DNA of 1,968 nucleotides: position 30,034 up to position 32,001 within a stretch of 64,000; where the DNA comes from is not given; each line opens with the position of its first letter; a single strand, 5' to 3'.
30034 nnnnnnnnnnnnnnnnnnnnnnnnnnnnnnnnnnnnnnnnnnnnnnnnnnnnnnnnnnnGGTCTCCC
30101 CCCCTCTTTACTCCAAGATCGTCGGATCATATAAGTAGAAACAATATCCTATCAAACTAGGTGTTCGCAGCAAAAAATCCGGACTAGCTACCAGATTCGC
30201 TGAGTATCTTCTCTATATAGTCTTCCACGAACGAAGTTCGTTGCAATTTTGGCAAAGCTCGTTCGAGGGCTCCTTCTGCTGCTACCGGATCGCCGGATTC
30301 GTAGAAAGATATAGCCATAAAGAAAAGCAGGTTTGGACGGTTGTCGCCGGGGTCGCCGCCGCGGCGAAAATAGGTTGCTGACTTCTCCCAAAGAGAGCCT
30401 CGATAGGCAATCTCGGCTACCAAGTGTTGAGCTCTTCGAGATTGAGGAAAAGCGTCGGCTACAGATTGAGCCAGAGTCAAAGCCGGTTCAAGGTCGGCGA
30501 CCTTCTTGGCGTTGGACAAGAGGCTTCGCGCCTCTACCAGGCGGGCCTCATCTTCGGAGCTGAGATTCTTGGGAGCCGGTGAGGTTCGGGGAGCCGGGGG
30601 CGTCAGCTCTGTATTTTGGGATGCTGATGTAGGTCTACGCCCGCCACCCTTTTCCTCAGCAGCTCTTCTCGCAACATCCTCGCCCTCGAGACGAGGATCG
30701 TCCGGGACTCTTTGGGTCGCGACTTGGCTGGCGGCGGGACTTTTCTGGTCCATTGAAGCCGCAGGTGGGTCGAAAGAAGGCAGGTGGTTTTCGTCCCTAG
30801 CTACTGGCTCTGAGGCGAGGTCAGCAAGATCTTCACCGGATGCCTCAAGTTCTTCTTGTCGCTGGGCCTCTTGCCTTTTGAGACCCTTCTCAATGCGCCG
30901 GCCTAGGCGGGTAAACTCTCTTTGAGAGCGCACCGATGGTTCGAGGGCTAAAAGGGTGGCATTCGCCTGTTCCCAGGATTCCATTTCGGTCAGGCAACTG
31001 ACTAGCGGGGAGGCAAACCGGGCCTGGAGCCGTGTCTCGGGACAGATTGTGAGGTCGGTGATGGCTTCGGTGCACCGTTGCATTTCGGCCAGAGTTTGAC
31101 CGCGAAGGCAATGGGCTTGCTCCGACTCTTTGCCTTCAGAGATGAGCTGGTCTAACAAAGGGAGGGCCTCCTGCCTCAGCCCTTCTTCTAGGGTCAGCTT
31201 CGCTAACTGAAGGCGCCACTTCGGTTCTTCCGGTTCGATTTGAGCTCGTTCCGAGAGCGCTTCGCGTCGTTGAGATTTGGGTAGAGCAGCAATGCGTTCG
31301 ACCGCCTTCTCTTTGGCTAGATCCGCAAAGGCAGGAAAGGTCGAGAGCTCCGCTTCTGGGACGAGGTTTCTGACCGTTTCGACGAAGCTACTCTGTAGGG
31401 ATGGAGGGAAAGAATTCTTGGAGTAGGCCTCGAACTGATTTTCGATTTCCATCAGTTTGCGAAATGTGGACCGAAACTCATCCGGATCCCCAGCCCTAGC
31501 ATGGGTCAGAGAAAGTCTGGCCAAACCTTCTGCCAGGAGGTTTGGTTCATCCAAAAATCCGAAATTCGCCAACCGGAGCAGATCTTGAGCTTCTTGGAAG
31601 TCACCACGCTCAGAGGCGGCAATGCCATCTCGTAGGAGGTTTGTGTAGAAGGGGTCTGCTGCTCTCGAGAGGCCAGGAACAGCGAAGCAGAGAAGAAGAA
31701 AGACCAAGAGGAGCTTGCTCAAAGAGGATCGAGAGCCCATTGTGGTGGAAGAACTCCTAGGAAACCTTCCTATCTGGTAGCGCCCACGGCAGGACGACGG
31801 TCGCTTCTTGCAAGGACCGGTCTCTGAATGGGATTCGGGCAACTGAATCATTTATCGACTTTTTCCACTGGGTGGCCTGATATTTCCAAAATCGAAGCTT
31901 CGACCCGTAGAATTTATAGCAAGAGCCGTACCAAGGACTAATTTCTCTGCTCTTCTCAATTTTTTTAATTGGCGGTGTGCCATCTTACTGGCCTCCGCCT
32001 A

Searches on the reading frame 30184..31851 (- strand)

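Call 8: search_protein_families(library=pfam, proteins=[window:30184-31851:-], max_evalue=0.001)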
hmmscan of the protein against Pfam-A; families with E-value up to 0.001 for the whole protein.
window:30184-31851:- (555 aa): 5 families
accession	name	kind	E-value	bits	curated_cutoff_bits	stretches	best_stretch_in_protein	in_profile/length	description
PF13432.12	TPR_16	-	9.1e-07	29.7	32.7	0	457-503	16-64/65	Tetratricopeptide repeat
PF14559.12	TPR_19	-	2.4e-06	28.2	25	0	202-250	16-65/68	Tetratricopeptide repeat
PF13428.12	TPR_14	-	7.1e-06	26.6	23.5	0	212-252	3-43/44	Tetratricopeptide repeat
PF07719.23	TPR_2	-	0.00017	21.9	27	0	507-533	2-28/34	Tetratricopeptide repeat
PF12895.13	ANAPC3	-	0.00026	21.6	27.2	0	198-265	10-77/82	Anaphase-promoting complex, cyclosome, subunit 3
